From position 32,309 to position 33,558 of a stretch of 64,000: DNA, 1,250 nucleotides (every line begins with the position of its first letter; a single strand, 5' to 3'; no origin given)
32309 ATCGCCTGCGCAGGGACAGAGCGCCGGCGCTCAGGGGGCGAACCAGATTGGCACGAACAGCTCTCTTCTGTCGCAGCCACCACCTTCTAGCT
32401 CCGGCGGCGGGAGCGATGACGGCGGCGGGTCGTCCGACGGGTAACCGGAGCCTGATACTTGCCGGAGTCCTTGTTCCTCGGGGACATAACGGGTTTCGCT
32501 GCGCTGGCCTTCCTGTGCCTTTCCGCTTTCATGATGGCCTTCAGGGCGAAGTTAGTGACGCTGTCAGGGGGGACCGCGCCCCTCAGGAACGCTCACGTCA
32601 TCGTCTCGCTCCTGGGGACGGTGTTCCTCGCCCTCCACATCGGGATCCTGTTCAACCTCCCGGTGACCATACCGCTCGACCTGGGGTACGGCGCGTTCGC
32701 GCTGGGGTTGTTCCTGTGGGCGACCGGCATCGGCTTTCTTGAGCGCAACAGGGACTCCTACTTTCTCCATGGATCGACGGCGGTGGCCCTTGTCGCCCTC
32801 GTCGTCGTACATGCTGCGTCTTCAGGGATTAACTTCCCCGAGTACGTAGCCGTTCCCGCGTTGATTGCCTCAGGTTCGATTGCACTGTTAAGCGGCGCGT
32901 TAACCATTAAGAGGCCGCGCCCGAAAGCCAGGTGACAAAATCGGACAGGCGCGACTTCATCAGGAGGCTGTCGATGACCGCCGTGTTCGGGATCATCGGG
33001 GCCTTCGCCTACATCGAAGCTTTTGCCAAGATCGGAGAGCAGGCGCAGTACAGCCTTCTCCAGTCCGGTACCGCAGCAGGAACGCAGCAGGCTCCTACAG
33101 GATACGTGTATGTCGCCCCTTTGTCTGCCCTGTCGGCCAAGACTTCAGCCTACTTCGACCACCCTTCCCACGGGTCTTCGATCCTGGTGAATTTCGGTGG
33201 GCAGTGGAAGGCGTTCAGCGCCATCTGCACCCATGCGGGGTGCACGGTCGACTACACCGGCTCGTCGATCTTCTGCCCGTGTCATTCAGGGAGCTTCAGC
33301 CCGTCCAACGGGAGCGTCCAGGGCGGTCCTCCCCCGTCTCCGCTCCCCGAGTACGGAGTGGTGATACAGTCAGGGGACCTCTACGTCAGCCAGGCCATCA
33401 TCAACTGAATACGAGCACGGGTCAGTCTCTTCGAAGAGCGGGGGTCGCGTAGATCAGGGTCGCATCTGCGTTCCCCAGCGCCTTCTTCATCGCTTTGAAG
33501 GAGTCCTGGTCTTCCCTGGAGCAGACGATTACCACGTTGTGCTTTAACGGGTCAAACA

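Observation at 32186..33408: Three-gene module: mini cytochrome-b-like bis-His membrane protein coupled to a TAT-Rieske protein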

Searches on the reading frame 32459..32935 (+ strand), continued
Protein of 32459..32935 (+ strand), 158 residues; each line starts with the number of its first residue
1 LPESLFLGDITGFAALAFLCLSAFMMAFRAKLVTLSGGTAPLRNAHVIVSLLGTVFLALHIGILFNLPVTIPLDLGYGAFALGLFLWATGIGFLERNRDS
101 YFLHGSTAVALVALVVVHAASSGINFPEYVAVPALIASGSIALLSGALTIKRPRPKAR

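Call 79: search_protein_families(library=pfam, proteins=[L015:4888-6540:+, L018:10139-11722:-, L026:4852-6492:-, L026:6489-7292:-, L016:9100-9963:+, L016:10014-11246:+, L019:9341-10087:+, L022:11716-13179:+, L014:9909-11075:-, L026:10494-11591:+], max_evalue=0.001)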
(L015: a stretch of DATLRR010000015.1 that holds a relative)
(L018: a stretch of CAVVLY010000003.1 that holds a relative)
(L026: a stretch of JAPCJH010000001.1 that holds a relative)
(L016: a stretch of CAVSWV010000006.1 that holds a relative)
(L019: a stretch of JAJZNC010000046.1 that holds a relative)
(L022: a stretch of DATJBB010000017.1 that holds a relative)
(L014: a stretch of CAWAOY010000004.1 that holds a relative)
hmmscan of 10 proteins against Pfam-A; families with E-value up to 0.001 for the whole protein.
L015:4888-6540:+ (550 aa): 1 family
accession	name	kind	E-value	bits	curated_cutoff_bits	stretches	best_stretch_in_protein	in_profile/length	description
PF00528.27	BPD_transp_1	-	2.6e-19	70.1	26.4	2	346-526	2-176/184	Binding-protein-dependent transport system inner membrane component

L018:10139-11722:- (527 aa): 1 family
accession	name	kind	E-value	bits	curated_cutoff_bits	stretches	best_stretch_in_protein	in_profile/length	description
PF13520.12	AA_permease_2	-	8e-11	41.9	27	1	65-493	37-420/427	Amino acid permease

L026:4852-6492:- (546 aa): 1 family
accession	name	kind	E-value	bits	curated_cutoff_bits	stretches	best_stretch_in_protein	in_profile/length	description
PF13346.12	ABC2_membrane_5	-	3.5e-05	23.9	25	1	313-534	2-201/205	ABC-2 family transporter protein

L026:6489-7292:- (267 aa): 2 families
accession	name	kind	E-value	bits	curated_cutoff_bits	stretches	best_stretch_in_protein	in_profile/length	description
PF00005.33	ABC_tran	-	3.5e-29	102.6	25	1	33-175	2-136/137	ABC transporter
PF13304.12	AAA_21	-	1.7e-11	45.2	27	1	142-205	232-298/304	AAA domain, putative AbiEii toxin, Type IV TA system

L016:9100-9963:+ (287 aa): 1 family
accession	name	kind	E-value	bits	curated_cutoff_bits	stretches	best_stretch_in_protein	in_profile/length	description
PF01040.23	UbiA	-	2.3e-49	168.4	34.2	1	19-270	2-248/250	UbiA prenyltransferase family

L016:10014-11246:+ (410 aa): 3 families
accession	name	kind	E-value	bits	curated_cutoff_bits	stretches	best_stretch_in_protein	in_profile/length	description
PF02568.20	ThiI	-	1.2e-54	185.3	20.5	1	171-359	1-191/197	Thiamine biosynthesis protein (ThiI)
PF22025.1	ThiI_fer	-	8.3e-19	68.2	25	1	5-74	2-72/72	ThiI ferredoxin-like domain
PF02926.22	THUMP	-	1.6e-12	48.1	20.6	1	81-159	2-83/84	THUMP domain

L019:9341-10087:+ (248 aa): 1 family
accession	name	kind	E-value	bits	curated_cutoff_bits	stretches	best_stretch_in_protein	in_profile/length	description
PF00230.25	MIP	-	1.5e-50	172.4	25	1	21-241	3-222/222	Major intrinsic protein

L022:11716-13179:+ (487 aa): 2 families
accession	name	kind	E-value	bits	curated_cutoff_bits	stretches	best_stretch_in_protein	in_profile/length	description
PF04185.19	Phosphoesterase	-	7.2e-84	282.4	23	1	33-334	1-356/356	Phosphoesterase family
PF00884.28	Sulfatase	-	5e-06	26.5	25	0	253-325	217-293/301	Sulfatase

L014:9909-11075:- (388 aa): 2 families
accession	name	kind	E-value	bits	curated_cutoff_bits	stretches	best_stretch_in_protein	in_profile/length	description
PF16640.11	Big_3_5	-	2e-16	60.8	35.5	2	299-387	8-87/88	Bacterial Ig-like domain (group 3)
PF00630.25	Filamin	-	7.1e-05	24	26.9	1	301-373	19-85/93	Filamin/ABP280 repeat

L026:10494-11591:+ (365 aa): 12 families
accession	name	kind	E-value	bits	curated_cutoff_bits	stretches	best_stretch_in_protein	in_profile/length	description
PF00891.24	Methyltransf_2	-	3.9e-17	62.8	22.3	1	195-344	64-210/210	O-methyltransferase domain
PF13649.12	Methyltransf_25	-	4.1e-15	56.7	27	1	197-293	1-97/97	Methyltransferase domain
PF08100.18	Dimerisation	-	9.3e-14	51.5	25.6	1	37-115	8-92/93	O-methyltransferase dimerisation domain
PF08241.18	Methyltransf_11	-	3.1e-13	50.6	21.2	1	198-297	1-95/95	Methyltransferase domain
PF08242.18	Methyltransf_12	-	5e-13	50.1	30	1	198-294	1-97/98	Methyltransferase domain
PF13847.12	Methyltransf_31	-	4.2e-09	36.7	27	1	196-300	6-112/145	Methyltransferase domain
PF13489.12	Methyltransf_23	-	2e-07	31.3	27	1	189-347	18-163/164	Methyltransferase domain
PF06325.19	PrmA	-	1.3e-06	28.6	22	1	192-303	160-264/296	Ribosomal protein L11 methyltransferase (PrmA)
PF01209.24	Ubie_methyltran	-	2.6e-06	27.4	20.1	1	192-301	46-155/233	ubiE/COQ5 methyltransferase family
PF05175.20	MTS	-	7.8e-06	26.1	23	1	192-293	30-134/170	Methyltransferase small domain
PF02475.24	TRM5-TYW2_MTfase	-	6.7e-05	23.3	28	1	196-299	39-137/164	TRM5/TYW2 methyltransferase domain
PF10294.15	Methyltransf_16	-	0.00012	22.3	21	1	187-238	40-91/174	Lysine methyltransferase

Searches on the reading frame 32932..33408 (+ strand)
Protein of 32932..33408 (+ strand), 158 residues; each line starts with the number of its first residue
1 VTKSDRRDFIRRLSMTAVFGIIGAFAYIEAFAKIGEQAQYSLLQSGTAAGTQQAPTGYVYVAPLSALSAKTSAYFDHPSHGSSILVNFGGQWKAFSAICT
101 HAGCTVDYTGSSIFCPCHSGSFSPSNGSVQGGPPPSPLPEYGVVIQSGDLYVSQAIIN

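Call 3: search_protein_families(library=pfam, proteins=[window:32932-33408:+], max_evalue=10)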
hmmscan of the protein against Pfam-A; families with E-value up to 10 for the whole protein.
window:32932-33408:+ (158 aa): 1 family
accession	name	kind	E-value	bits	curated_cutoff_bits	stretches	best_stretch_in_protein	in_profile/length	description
PF00355.32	Rieske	-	3.5e-11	43.3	20.3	1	82-141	26-87/88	Rieske [2Fe-2S] domain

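Call 4: search_protein_families(library=ncbifam, proteins=[window:32932-33408:+], max_evalue=10)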
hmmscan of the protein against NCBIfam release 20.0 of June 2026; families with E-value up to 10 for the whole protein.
window:32932-33408:+ (158 aa): 12 families
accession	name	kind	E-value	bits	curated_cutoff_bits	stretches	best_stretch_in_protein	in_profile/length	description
TIGR01416.1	Rieske_proteo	equivalog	4.9e-09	36.4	97.4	1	90-139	107-161/176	ubiquinol-cytochrome c reductase iron-sulfur subunit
NF010001.0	PRK13474.1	subfamily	1.1e-07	31.3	154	1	95-153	103-162/178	cytochrome b6-f complex iron-sulfur subunit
TIGR02694.1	arsenite_ox_S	equivalog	1.4e-07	31.4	95.65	1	93-151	52-114/129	arsenate reductase (azurin) small subunit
NF045928.1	Cytb6fFeSPetC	equivalog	1.4e-07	31.1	250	1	94-148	103-158/179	cytochrome b6-f complex iron-sulfur subunit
NF050121.1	bc1_QcrA_actin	exception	5.5e-07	29.4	275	1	92-145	240-297/319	cytochrome bc1 complex Rieske iron-sulfur subunit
NF042948.2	3PPDioc_HcaC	equivalog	4.7e-05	23.6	150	1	64-153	9-101/105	3-phenylpropionate/cinnamic acid dioxygenase ferredoxin subunit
NF007422.0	PRK09965.1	equivalog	0.00012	22.1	113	1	84-153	27-99/106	bifunctional 3-phenylpropionate/cinnamic acid dioxygenase ferredoxin subunit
TIGR02377.1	MocE_fam_FeS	subfamily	0.00066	19.6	136.15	1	68-152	12-99/101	MocE family 2Fe-2S type ferredoxin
NF041174.1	SDX_Thmprot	equivalog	0.00074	19.7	170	1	85-131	29-78/109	sulredoxin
TIGR03171.1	soxL2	equivalog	0.063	12.2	582.1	2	93-108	179-194/321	Rieske iron-sulfur protein SoxL2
NF007202.0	PRK09623.1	equivalog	0.11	12.9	166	1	73-116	22-64/105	3-methyl-2-oxobutanoate dehydrogenase subunit delta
TIGR01409.1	TAT_signal_seq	domain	0.25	11.8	16.7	1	5-24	2-21/29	twin-arginine translocation signal domain-containing protein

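Call 31: find_homologous_proteins(query=window:32932-33408:+, max_evalue=0.00001)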
Query window:32932-33408:+ (158 aa): 182 proteins with E <= 0.00001 among 221 candidates; the best 120 are listed.
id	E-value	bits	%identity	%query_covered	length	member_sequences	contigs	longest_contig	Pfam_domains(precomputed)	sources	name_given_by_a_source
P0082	1.0e-90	320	91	100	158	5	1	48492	PF00355.33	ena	-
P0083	1.9e-74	267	75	97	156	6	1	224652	PF00355.33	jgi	jgi:Rieske Fe-S protein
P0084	5.8e-74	265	72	100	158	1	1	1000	PF00355.33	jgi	jgi:Rieske Fe-S protein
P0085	9.5e-72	258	75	97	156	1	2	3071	PF00355.33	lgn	-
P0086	2.6e-71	257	72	98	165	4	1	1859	PF00355.33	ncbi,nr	ncbi:MAG TPA: Rieske (2Fe-2S) protein [Nitrososphaerales archaeon]|nr:Rieske (2Fe-2S) protein [Nitro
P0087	1.7e-70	254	73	97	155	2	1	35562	PF00355.33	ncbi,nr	ncbi:MAG: Rieske (2Fe-2S) protein [Thaumarchaeota archaeon]|nr:Rieske (2Fe-2S) protein [Nitrososphae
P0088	9.7e-69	248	69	100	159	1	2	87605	PF00355.33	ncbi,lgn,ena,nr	ncbi:MAG: Rieske 2Fe-2S domain-containing protein [Nitrososphaerota archaeon]|nr:Rieske 2Fe-2S domai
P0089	2.9e-68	247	72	97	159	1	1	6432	PF00355.33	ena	-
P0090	5.1e-68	246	66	97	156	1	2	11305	PF00355.33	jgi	jgi:Rieske Fe-S protein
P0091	4.0e-67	243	75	91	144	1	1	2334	PF00355.33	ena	-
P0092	8.7e-67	242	72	98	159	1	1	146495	PF00355.33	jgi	jgi:Rieske Fe-S protein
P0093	1.5e-64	235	66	100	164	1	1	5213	PF00355.33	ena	-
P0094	6.4e-64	233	66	97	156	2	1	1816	PF00355.33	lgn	-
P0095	1.6e-63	231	64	97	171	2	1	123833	PF00355.33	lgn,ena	-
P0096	3.3e-63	230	72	91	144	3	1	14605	PF00355.33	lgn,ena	-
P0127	9.2e-48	180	53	97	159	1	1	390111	PF00355.33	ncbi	ncbi:MAG: QcrA and Rieske domain-containing protein [Nitrososphaerales archaeon]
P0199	1.1e-38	151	67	63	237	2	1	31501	PF00355.33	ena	-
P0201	2.3e-38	150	60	66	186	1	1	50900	PF00355.33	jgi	jgi:cytochrome b6-f complex iron-sulfur subunit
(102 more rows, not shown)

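Call 32: find_encoding_contigs(protein=P0201, flank=5000, max_places=1)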
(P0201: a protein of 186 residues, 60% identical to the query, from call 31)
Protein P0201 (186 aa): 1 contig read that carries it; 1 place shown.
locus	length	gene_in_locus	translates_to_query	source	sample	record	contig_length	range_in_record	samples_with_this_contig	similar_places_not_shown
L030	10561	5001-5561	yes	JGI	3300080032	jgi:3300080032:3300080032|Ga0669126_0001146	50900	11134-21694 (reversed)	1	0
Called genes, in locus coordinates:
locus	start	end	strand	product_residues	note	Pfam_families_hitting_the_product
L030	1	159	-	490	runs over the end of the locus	PF01266:DAO (faint), PF22578:GGR_cat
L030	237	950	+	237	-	PF01978:TrmB, PF11495:TrmB_EBD_N (weak)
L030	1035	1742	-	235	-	-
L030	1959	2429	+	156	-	-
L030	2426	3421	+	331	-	PF00355:Rieske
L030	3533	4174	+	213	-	PF01047:MarR (faint), PF12802:MarR_2 (weak), PF12840:HTH_20 (weak), PF13412:HTH_24, PF24266:HTH_HVO_0163_N, PF13412:HTH_24, PF01022:HTH_5 (weak), PF12802:MarR_2 (weak), +6 more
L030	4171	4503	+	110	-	-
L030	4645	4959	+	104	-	-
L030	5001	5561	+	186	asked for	PF00355:Rieske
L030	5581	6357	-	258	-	-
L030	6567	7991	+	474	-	PF04185:Phosphoesterase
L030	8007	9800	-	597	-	PF00012:HSP70, PF06723:MreB_Mbl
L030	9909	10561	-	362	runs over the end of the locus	PF00266:Aminotran_5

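Call 33: find_encoding_contigs(protein=P0199, flank=5000, max_places=1)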
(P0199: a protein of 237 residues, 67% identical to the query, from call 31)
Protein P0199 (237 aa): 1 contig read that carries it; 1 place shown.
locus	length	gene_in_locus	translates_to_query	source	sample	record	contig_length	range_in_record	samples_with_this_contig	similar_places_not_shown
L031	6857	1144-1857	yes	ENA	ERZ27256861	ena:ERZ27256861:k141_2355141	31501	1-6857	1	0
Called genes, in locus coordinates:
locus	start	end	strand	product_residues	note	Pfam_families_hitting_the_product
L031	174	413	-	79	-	-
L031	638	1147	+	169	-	-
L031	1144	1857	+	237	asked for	PF00355:Rieske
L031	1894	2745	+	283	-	PF00154:RecA_N, PF13481:AAA_25 (weak), PF06745:ATPase, PF08423:Rad51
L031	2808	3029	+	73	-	-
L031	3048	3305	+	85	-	-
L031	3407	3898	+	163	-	-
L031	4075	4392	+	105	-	-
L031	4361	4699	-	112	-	-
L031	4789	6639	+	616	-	PF05833:NFACT_N, PF05670:NFACT-R_1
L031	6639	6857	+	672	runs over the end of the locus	PF02665:Nitrate_red_gam, PF13237:Fer4_10, PF12838:Fer4_7 (weak), PF13183:Fer4_8, PF13187:Fer4_9, PF13484:Fer4_16, PF13534:Fer4_17 (weak), PF02754:CCG, +2 more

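Call 34: find_encoding_contigs(protein=P0127, flank=5000, max_places=1)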
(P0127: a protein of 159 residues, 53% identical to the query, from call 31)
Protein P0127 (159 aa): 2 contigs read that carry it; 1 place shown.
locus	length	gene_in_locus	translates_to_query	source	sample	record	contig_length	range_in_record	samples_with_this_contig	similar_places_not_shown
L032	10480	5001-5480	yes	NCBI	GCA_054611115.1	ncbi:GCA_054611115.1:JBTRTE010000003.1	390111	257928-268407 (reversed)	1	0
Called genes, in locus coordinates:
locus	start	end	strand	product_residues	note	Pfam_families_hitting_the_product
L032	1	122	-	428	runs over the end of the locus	PF01566:Nramp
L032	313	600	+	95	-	-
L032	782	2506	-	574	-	PF16640:Big_3_5 (weak)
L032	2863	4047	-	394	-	-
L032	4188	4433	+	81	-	-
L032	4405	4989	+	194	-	-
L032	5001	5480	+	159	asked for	PF00355:Rieske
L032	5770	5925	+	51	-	-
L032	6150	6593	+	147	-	-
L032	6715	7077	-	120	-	-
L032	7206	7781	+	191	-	PF12844:HTH_19 (weak), PF13560:HTH_31 (faint), PF01381:HTH_3, PF00571:CBS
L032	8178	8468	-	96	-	-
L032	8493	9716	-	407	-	PF03435:Sacchrp_dh_NADP, PF16653:Sacchrp_dh_C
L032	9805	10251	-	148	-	PF00072:Response_reg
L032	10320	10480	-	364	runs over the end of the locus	-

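Call 50: search_solved_structures(query=window:32932-33408:+, max_evalue=0.01, show_alignments=3)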
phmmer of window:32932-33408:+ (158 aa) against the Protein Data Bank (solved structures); distinct sequences matched with E-value up to 0.01: 82 (the best 60 are shown).
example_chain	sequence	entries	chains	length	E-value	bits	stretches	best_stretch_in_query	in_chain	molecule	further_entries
8hn2_A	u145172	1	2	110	1.1e-14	58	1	80-155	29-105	Cytochrome b6-f complex iron-sulfur subunit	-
3fou_A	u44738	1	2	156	5.8e-10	42.7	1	91-151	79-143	Quinol-cytochrome c reductase, Rieske iron-sulfur subunit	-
1nyk_A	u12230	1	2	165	6.6e-10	42.5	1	91-151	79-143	Rieske iron-sulfur protein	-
9rk4_A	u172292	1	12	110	9.7e-09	38.7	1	86-152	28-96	Similar to the Rieske Protein II of bc1 complex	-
5cxm_A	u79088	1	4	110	4.1e-08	36.7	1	59-152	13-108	Cytochrome b6/f complex iron-sulfur subunit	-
9rk3_A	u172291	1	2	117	2e-07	34.4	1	95-151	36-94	Similar to Rieske 2Fe-2S iron sulfur protein (Cytochrome b6-F complex)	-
8iuf_QE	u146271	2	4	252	2.6e-07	34.1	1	90-138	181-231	UQCRFS1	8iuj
2yiu_C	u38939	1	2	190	5.5e-07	33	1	65-138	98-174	UBIQUINOL-CYTOCHROME C REDUCTASE IRON-SULFUR SUBUNIT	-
8r3a_B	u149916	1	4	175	5.6e-07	33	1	90-152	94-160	Arsenite oxidase small subunit AioB Rieske [2Fe-2S] cluster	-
9fks_c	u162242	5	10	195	5.8e-07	32.9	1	65-138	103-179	Ubiquinol-cytochrome c reductase iron-sulfur subunit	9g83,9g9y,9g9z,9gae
2num_A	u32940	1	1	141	2.5e-06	30.9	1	86-139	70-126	Ubiquinol-cytochrome c reductase iron-sulfur subunit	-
2nuk_A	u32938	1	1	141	3.9e-06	30.2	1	86-139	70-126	Ubiquinol-cytochrome c reductase iron-sulfur subunit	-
2qjk_C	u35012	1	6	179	5.2e-06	29.8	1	86-139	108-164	Ubiquinol-cytochrome c reductase iron-sulfur subunit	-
2fyn_C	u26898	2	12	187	5.4e-06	29.8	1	86-139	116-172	Ubiquinol-cytochrome c reductase iron-sulfur subunit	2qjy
2qjp_C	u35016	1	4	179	5.9e-06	29.6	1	86-139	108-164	Ubiquinol-cytochrome c reductase iron-sulfur subunit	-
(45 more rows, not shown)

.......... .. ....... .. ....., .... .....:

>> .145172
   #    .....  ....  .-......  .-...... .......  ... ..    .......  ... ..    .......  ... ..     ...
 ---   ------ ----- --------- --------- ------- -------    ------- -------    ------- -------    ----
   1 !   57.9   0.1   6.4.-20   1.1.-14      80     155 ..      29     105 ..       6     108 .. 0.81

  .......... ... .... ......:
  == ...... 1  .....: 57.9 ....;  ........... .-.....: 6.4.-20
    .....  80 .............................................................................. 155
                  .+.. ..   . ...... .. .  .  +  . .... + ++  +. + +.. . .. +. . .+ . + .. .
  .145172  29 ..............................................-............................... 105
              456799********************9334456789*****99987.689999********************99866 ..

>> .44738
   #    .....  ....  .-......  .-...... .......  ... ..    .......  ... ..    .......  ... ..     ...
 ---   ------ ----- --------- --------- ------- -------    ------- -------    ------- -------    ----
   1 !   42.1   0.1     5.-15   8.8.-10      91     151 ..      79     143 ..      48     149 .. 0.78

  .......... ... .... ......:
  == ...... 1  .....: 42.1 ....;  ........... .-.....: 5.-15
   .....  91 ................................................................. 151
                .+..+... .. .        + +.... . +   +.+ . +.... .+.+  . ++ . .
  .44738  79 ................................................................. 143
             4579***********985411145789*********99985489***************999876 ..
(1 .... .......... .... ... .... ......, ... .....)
